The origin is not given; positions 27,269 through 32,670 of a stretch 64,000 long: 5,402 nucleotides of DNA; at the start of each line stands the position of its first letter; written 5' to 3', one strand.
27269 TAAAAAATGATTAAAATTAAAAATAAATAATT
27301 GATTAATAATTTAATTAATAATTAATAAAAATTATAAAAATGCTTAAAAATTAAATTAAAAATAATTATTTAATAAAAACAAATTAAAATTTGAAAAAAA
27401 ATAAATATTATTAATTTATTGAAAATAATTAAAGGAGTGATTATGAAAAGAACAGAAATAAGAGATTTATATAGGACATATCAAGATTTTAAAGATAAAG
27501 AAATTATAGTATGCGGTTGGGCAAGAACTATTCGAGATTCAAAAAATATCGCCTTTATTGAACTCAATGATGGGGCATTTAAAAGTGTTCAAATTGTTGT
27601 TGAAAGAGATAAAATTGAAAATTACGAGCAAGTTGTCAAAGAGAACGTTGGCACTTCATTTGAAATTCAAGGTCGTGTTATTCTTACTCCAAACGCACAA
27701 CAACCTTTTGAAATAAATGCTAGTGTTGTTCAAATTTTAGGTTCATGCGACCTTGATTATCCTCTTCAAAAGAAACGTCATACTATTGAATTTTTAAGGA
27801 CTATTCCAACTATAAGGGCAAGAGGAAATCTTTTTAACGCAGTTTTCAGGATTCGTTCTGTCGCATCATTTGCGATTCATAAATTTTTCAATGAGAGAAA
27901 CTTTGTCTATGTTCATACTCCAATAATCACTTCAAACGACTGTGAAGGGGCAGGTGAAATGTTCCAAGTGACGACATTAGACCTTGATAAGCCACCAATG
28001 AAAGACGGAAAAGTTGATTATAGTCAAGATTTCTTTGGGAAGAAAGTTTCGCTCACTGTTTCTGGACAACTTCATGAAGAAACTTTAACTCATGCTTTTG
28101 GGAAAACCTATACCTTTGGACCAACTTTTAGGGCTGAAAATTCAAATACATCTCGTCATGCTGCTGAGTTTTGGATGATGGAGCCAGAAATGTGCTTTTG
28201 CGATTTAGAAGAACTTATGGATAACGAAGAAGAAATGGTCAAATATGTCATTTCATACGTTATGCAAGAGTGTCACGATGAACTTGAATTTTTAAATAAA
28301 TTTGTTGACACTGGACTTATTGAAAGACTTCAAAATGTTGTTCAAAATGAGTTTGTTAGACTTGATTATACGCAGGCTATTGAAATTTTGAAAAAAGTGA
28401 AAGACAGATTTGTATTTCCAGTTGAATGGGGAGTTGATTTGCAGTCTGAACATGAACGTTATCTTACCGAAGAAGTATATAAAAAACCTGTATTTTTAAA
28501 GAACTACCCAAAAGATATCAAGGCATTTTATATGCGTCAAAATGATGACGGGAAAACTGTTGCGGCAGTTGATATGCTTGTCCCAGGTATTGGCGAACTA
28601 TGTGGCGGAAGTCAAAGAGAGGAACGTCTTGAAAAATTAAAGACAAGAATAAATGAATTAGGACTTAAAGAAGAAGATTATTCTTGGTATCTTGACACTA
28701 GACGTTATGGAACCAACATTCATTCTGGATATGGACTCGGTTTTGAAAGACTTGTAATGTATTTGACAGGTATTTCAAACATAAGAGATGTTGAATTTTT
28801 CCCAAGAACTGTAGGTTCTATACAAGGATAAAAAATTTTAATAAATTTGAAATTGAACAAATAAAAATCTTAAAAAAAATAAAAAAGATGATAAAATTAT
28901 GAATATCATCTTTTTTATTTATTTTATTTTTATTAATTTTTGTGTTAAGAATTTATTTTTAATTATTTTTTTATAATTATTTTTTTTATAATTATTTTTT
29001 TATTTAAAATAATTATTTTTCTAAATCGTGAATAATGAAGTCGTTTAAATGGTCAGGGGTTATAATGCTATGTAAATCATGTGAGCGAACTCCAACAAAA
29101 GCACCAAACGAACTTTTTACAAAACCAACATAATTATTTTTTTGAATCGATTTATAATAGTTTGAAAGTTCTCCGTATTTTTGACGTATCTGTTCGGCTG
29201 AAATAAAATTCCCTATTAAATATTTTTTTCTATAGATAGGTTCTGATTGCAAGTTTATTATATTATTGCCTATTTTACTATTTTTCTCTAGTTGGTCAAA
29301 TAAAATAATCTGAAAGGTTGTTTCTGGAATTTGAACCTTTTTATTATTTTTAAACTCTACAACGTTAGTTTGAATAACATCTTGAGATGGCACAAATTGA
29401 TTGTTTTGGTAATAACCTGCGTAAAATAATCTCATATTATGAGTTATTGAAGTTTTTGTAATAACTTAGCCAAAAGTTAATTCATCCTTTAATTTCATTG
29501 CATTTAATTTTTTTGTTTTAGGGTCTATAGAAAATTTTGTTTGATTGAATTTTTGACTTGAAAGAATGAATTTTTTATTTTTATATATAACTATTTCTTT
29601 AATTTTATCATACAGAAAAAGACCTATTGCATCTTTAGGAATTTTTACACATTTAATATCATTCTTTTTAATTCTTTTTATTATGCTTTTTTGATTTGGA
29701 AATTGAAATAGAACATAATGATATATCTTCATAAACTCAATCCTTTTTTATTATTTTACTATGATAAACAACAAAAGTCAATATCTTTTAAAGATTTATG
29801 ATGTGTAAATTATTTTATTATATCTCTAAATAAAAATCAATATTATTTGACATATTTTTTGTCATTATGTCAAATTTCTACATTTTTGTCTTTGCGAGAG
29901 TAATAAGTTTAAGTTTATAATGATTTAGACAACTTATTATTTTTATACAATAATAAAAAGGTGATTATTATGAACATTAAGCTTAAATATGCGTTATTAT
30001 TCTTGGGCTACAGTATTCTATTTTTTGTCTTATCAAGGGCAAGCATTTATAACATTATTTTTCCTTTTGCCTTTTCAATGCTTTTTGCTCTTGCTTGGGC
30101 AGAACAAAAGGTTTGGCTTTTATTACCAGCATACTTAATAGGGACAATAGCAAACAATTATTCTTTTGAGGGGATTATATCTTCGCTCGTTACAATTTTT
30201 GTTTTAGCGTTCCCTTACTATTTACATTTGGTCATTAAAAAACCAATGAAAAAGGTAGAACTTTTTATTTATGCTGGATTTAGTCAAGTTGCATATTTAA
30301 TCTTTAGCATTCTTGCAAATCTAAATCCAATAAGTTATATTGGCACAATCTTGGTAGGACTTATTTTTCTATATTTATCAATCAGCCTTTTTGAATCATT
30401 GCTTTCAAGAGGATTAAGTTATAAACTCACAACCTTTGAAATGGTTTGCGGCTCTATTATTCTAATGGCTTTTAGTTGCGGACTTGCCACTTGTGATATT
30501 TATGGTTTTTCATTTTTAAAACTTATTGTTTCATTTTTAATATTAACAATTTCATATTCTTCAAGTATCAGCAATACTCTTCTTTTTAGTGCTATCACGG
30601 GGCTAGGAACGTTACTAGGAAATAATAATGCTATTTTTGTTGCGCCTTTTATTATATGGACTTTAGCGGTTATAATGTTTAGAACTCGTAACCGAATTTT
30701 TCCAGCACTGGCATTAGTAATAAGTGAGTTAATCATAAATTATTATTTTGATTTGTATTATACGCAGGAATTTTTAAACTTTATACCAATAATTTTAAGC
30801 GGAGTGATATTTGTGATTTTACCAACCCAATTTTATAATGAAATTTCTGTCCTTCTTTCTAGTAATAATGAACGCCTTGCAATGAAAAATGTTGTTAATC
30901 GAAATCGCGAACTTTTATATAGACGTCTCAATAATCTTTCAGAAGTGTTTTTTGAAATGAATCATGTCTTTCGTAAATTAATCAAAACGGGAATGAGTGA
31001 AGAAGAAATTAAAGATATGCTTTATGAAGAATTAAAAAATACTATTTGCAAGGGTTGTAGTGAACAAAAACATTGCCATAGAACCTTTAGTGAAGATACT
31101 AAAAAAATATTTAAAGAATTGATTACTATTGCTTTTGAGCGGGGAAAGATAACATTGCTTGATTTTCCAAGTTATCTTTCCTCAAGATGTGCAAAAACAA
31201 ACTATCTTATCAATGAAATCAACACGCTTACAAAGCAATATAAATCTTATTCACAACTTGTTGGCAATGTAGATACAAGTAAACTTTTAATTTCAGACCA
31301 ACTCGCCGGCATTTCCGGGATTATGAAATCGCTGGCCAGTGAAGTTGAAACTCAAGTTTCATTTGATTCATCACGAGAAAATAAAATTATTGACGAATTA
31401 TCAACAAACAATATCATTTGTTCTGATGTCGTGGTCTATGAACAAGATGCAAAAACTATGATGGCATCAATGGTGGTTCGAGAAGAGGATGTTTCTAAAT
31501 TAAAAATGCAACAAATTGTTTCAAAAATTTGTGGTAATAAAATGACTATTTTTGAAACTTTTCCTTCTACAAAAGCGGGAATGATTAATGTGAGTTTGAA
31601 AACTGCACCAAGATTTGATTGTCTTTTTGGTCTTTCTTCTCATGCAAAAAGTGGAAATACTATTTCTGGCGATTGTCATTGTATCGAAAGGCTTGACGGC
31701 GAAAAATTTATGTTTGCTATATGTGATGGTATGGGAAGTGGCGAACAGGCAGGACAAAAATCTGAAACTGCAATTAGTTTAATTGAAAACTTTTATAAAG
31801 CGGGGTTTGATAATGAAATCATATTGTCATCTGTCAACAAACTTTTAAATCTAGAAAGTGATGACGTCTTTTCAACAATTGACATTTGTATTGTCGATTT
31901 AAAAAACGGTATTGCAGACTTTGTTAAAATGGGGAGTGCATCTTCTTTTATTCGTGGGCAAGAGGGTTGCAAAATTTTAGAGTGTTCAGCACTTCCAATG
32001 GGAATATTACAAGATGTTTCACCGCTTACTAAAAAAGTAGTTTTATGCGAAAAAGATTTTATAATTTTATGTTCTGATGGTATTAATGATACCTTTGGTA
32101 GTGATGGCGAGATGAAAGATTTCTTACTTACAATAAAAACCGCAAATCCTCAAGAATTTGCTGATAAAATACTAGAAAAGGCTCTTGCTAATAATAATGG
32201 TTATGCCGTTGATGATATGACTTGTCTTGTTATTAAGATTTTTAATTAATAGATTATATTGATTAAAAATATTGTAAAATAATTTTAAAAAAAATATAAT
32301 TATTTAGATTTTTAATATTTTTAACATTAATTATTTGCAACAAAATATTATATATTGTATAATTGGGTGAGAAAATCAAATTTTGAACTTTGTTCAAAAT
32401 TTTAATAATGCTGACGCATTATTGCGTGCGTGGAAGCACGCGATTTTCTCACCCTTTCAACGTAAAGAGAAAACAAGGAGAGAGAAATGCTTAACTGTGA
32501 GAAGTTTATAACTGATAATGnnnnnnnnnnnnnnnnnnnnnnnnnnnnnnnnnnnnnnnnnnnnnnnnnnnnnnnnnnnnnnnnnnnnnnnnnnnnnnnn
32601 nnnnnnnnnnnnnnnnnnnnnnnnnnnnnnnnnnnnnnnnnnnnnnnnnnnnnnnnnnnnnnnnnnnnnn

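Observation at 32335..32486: Element copy 2 sits directly against a consensus promoter as the 5' leader of tilS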

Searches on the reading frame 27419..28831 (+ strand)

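Call 23: search_protein_families(library=pfam, proteins=[window:27419-28831:+])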
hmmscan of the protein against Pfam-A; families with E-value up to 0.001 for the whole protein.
window:27419-28831:+ (470 aa): 2 families
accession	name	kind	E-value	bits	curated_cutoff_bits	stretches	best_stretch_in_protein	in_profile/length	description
PF00152.25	tRNA-synt_2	-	6.5e-68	229.5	25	1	133-464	12-307/308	tRNA synthetases class II (D, K and N)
PF01336.31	tRNA_anti-codon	-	1.1e-08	35.3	27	1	30-107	2-75/75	OB-fold nucleic acid binding domain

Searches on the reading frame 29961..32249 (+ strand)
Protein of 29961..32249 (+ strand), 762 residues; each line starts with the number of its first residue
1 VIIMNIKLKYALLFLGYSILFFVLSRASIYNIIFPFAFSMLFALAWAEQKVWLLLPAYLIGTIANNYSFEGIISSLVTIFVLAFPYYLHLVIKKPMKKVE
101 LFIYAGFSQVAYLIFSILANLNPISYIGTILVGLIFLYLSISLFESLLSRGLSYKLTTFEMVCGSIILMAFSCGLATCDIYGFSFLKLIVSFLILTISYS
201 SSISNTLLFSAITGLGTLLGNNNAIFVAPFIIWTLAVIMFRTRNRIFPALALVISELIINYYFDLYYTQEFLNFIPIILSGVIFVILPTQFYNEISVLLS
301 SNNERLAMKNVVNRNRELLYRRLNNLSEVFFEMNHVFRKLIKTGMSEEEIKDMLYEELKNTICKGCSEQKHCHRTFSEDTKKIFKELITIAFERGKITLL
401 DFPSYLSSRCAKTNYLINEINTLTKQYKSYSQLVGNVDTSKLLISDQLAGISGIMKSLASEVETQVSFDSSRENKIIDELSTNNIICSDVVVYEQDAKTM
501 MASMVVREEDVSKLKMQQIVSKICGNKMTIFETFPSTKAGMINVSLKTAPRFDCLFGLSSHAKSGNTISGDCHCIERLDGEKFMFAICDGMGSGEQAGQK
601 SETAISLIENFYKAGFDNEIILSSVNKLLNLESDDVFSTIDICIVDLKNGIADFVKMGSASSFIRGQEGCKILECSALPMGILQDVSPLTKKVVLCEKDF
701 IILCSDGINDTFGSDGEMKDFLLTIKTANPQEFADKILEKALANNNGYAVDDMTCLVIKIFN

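Call 23: search_protein_families(library=pfam, proteins=[window:29961-32249:+])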
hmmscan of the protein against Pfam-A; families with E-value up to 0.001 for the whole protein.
window:29961-32249:+ (762 aa): 2 families
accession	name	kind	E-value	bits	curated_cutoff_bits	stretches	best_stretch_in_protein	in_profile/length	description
PF19732.4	SpoIIE_N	-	3.3e-39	135.4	27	1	18-567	45-604/605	Stage II sporulation protein E N-terminal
PF07228.17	SpoIIE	-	5.4e-27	95.4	25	1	580-760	2-191/192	Stage II sporulation protein E (SpoIIE)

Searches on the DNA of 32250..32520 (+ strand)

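Call 21: search_rna_families(source=window, start=32250, end=32520, threshold=evalue, max_evalue=10)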
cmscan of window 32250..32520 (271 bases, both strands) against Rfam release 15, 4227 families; matches with E-value up to 10: 3.
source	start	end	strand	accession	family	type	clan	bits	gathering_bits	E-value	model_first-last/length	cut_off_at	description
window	32414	32439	-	RF01077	TLS-PK2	Cis-reg;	-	15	42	2.6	1-66/66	no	Pseudoknot of tRNA-like structure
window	32371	32520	-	RF02672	SprX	Gene; sRNA;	-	13.9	80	0.96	7-151/151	5'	Small pathogenicity island RNA X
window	32377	32477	+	RF02577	tsr24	Gene; sRNA;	-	10.9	50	3.1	1-238/238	no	S. aureus tsr24 small RNA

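Call 79: search_dna_similar(query=window:32365-32454:+, collection=phages, mode=distant, max_evalue=10, max_rows=15)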
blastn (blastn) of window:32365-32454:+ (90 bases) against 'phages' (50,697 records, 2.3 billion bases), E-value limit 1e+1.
Records with a match: 64; places in all: 64; records where one place covers at least 80% of the query: 0.
Best place of each record, by identity: >=99% 8; 95-99% 6; 90-95% 21; 80-90% 29.
By first word of the organism name: Acinetobacter 18; Bacillus 8; Staphylococcus 7; Polaribacter 6; Escherichia 5; Bacteroides 4; Aeromonas 3; Flavobacterium 2; Agrobacterium 2; Haemophilus 2; and 6 more.
By host as written in the record: - 8; Acinetobacter baumannii 6; Polaribacter sp. R2A056_3_33 6; Escherichia coli 5; Bacteroides thetaiotaomicron VPI-5482 4; Bacillus megaterium Km 4; Bacillus megaterium Km Sp- 4; Mammaliicoccus vitulinus C5817 3; and 19 more.
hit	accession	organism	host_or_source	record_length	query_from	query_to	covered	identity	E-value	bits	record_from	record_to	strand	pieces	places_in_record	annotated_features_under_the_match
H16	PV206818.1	Vibrio phage vB_CoeS_P1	Vibrio hepatarius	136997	9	44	40%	83.8%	1e+1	34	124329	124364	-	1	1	hypothetical protein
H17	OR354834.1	Staphylococcus phage S-CoN_Ph11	Staphylococcus sp.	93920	11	45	39%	81.1%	1e+1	34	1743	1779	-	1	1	none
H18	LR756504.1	uncultured phage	metagenomic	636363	9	42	38%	82.9%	1e+1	34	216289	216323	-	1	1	record has no annotation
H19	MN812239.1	Flavobacterium phage vB_FspS_tant8-1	Flavobacterium sp. LMO8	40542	10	41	36%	87.5%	8e-1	37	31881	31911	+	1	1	hypothetical protein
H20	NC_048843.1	Flavobacterium phage vB_FspS_tant8-1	Flavobacterium sp. LMO8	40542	10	41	36%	87.5%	8e-1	37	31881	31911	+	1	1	hypothetical protein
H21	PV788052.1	Bacteroides phage BT16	Bacteroides thetaiotaomicron VPI-5482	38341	10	38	32%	86.2%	3e+0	36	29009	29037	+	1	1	none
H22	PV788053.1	Bacteroides phage BT19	Bacteroides thetaiotaomicron VPI-5482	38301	10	38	32%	86.2%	3e+0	36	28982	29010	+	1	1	none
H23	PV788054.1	Bacteroides phage BT23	Bacteroides thetaiotaomicron VPI-5482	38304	10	38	32%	86.2%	3e+0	36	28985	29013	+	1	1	none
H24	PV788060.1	Bacteroides phage BT12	Bacteroides thetaiotaomicron VPI-5482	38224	10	38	32%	86.2%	3e+0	36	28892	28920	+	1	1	none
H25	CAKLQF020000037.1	Acinetobacter phage MD-2021a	not known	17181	15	41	30%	89.3%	1e+1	35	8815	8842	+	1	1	none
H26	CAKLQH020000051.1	Acinetobacter phage MD-2021a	not known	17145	15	41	30%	89.3%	1e+1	35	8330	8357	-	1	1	none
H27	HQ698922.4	Acinetobacter phage ZZ1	Acinetobacter baumannii (clinical ...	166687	25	50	29%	88.5%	1e+1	35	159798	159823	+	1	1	long distal tail fiber subunit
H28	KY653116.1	Staphylococcus phage IME1318_01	Staphylococcus haemolyticus IME1318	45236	16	41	29%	88.5%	1e+1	35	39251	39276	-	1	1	tail fiber protein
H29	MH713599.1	Acinetobacter phage KARL-1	Acinetobacter baumannii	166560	25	50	29%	88.5%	1e+1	35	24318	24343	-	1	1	long distal tail fiber subunit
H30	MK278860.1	Acinetobacter phage AbTZA1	Acinetobacter baumannii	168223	25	50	29%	88.5%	1e+1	35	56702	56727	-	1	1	hypothetical protein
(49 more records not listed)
